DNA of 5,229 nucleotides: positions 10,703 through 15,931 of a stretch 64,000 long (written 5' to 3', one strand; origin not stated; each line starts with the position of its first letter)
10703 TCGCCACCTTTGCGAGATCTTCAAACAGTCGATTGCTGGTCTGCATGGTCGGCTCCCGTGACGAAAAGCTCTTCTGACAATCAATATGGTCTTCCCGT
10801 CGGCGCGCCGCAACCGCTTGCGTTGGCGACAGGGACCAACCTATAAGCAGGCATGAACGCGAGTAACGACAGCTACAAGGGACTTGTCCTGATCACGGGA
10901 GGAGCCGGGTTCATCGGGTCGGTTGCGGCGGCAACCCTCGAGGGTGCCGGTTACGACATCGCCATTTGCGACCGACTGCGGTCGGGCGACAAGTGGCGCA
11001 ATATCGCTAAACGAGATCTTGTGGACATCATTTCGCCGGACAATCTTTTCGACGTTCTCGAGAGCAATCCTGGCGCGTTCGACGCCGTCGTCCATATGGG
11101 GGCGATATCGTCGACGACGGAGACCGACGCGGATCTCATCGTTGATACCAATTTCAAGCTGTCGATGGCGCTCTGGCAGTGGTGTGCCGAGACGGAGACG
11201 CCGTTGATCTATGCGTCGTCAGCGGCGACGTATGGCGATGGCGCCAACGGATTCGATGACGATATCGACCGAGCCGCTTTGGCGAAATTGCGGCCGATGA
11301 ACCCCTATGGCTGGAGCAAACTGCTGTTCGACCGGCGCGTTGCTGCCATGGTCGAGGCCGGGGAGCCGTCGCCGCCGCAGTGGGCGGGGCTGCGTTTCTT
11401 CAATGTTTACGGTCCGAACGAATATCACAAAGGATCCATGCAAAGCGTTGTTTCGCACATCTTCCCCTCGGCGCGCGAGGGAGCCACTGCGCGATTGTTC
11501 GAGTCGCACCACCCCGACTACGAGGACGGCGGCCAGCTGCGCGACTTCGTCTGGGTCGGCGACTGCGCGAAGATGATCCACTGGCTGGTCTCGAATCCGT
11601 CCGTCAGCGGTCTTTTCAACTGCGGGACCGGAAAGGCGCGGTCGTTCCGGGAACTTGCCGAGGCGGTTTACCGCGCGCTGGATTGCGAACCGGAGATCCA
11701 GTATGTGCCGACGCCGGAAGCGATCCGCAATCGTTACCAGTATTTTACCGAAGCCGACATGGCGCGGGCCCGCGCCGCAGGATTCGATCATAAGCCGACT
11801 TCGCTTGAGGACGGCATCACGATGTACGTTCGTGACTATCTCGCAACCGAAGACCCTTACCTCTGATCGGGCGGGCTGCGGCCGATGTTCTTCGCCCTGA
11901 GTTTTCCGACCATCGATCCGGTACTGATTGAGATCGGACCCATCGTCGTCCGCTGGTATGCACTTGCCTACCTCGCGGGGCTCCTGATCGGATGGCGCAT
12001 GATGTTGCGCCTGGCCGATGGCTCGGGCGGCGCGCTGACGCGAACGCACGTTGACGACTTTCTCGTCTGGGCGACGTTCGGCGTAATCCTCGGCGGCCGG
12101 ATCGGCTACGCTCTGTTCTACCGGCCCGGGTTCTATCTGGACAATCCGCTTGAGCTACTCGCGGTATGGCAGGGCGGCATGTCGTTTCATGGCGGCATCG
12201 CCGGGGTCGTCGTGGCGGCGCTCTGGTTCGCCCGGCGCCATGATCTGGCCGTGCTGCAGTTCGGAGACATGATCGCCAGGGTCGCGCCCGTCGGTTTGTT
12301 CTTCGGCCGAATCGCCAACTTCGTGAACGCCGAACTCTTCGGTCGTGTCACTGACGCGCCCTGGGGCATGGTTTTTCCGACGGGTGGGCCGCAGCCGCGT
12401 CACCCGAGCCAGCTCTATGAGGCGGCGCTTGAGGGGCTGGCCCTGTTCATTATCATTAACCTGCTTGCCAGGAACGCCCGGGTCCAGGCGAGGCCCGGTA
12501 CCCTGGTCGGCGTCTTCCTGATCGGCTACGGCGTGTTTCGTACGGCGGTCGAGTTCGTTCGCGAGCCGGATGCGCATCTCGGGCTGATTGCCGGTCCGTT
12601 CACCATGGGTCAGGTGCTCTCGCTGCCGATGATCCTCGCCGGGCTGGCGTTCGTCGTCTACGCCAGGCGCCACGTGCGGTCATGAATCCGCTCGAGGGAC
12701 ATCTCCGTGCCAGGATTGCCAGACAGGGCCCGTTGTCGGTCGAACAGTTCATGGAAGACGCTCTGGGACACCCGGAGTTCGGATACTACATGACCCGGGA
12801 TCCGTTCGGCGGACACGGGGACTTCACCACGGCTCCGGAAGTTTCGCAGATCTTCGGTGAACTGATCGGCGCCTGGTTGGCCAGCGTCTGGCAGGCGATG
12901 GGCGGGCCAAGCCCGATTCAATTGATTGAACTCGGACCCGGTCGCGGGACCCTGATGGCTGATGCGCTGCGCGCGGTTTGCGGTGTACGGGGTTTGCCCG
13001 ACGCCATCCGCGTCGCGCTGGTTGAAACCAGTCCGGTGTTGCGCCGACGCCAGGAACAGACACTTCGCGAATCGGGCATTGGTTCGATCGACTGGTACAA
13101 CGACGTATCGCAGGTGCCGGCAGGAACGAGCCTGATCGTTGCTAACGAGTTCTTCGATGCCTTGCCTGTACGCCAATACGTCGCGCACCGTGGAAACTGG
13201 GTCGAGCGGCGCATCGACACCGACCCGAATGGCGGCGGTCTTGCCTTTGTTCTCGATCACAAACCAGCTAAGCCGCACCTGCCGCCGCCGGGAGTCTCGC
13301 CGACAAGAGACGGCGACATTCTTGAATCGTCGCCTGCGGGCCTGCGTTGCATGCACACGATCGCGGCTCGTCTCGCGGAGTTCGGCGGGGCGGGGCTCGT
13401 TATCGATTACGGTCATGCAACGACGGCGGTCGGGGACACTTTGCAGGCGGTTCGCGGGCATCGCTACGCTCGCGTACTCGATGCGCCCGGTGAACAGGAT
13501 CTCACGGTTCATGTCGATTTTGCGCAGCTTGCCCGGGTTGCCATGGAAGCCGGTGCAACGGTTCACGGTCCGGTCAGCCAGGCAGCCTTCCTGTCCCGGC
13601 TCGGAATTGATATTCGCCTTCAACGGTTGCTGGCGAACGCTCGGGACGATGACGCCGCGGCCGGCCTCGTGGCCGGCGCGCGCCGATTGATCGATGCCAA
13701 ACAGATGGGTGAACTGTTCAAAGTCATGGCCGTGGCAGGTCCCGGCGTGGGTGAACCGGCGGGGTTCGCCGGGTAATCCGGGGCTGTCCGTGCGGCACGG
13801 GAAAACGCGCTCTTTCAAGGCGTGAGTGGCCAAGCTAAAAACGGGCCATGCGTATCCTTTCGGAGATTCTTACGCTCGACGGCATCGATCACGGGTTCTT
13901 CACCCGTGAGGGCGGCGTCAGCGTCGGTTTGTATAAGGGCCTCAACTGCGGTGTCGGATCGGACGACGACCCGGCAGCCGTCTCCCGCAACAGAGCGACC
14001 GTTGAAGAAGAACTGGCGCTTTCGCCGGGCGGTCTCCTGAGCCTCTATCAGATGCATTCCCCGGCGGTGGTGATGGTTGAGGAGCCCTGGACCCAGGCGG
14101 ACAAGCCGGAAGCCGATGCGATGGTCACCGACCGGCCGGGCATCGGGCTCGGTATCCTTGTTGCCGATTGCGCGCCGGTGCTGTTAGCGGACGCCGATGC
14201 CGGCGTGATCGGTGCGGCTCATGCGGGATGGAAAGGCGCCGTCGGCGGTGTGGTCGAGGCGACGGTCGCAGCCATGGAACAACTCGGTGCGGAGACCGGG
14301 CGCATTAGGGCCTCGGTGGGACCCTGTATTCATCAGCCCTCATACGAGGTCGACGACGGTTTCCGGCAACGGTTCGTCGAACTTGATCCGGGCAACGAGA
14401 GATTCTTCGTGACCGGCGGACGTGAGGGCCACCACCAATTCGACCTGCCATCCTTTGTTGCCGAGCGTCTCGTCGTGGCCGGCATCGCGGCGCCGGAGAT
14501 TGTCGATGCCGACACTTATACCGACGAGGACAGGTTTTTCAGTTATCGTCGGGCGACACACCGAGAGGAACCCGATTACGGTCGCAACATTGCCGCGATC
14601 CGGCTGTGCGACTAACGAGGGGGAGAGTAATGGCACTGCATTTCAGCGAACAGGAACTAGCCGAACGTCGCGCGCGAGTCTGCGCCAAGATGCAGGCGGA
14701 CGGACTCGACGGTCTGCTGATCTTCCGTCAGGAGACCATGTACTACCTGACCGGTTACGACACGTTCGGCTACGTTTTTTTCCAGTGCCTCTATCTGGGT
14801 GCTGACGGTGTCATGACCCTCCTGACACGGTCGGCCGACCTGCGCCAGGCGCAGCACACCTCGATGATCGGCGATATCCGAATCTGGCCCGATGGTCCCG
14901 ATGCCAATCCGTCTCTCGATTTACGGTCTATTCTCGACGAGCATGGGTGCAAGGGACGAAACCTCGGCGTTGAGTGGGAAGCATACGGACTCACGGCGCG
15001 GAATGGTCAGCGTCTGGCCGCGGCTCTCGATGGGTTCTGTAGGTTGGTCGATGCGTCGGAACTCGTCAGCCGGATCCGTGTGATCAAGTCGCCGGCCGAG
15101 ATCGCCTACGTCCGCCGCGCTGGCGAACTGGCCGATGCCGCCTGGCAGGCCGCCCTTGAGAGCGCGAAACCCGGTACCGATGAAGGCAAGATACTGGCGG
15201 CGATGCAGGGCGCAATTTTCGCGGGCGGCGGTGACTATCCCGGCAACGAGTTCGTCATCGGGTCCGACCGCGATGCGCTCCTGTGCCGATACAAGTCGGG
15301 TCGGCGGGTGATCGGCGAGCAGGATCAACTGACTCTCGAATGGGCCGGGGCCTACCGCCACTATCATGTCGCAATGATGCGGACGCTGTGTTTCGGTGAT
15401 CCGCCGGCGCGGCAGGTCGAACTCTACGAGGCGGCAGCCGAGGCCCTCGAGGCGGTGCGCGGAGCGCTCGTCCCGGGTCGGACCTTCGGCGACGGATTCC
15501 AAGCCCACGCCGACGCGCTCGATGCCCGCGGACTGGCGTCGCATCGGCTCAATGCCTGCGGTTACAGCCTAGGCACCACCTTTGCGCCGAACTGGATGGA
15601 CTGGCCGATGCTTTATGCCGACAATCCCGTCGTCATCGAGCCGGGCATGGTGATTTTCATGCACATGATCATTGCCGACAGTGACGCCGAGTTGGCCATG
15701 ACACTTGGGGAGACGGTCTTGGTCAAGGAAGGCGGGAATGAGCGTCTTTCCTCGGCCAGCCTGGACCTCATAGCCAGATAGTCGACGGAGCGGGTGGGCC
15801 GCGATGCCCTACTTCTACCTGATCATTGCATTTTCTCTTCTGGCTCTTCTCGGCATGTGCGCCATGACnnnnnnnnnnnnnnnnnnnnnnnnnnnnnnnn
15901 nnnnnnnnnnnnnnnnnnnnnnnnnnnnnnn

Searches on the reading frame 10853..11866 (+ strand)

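Call 61: search_protein_families(library=pfam, proteins=[window:10853-11866:+], max_evalue=0.00001)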
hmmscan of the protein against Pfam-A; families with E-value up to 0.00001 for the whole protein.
window:10853-11866:+ (337 aa): 3 families
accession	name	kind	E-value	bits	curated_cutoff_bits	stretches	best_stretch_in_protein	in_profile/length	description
PF01370.27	Epimerase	-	1.9e-40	139.3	20.9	1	12-258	1-240/240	NAD dependent epimerase/dehydratase family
PF16363.11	GDP_Man_Dehyd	-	1.6e-18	67.7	27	1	13-307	1-299/332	GDP-mannose 4,6 dehydratase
PF04321.23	RmlD_sub_bind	-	5.3e-09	36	27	1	12-280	3-235/287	RmlD substrate binding domain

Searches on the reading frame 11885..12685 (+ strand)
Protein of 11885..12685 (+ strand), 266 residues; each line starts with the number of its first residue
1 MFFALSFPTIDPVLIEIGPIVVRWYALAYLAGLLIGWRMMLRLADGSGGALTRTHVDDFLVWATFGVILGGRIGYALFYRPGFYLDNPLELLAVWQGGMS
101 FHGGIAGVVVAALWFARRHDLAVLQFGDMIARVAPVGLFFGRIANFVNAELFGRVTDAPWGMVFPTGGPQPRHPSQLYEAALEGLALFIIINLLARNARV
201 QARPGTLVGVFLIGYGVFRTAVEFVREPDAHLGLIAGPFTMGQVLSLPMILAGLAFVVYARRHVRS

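Call 61: search_protein_families(library=pfam, proteins=[window:11885-12685:+], max_evalue=0.00001)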
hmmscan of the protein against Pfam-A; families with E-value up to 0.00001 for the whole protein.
window:11885-12685:+ (266 aa): 1 family
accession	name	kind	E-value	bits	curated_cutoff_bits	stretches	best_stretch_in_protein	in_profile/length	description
PF01790.23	LGT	-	1.9e-78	263.5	24.9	1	12-259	1-240/240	Prolipoprotein diacylglyceryl transferase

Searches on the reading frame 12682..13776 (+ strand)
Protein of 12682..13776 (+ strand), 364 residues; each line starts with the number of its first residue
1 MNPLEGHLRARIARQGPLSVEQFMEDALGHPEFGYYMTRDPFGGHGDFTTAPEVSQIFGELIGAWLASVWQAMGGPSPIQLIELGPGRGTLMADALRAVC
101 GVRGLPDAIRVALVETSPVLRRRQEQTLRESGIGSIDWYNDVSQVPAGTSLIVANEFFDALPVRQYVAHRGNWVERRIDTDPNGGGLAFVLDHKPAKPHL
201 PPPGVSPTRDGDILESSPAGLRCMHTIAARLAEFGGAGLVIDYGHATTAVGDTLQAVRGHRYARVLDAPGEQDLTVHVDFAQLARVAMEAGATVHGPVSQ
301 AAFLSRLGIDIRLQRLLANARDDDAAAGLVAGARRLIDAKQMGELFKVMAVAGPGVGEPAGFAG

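Call 61: search_protein_families(library=pfam, proteins=[window:12682-13776:+], max_evalue=0.00001)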
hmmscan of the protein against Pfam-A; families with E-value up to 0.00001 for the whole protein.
window:12682-13776:+ (364 aa): 1 family
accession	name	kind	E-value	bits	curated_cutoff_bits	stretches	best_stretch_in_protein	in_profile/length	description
PF02636.23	Methyltransf_28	-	5.8e-64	216.4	23.3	1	61-298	1-249/249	Putative S-adenosyl-L-methionine-dependent methyltransferase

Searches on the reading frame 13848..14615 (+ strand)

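Call 61: search_protein_families(library=pfam, proteins=[window:13848-14615:+], max_evalue=0.00001)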
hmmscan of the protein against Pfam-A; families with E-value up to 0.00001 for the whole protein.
window:13848-14615:+ (255 aa): 1 family
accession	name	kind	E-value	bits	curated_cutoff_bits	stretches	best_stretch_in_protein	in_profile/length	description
PF02578.20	Cu-oxidase_4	-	1.5e-69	234.5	22.9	1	18-251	1-237/238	Multi-copper polyphenol oxidoreductase laccase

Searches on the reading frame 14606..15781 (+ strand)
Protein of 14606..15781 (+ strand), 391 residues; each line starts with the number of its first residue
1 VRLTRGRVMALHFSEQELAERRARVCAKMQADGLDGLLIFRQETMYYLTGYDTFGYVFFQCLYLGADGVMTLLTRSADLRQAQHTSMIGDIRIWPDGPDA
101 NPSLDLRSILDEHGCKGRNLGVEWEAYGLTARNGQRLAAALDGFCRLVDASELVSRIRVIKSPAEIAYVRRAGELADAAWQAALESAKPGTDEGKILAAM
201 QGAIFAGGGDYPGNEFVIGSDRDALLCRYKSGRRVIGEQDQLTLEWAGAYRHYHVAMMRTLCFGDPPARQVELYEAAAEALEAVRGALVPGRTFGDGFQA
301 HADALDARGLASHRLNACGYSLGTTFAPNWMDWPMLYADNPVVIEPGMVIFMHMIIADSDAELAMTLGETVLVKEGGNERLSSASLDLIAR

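Call 61: search_protein_families(library=pfam, proteins=[window:14606-15781:+], max_evalue=0.00001)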
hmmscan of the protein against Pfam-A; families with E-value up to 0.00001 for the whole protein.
window:14606-15781:+ (391 aa): 2 families
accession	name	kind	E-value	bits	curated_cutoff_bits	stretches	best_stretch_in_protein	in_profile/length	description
PF00557.29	Peptidase_M24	-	1.2e-29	104.1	23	1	168-375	2-208/208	Metallopeptidase family M24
PF01321.24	Creatinase_N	-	4.5e-20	72.9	22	1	21-160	1-128/128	Creatinase/Prolidase N-terminal domain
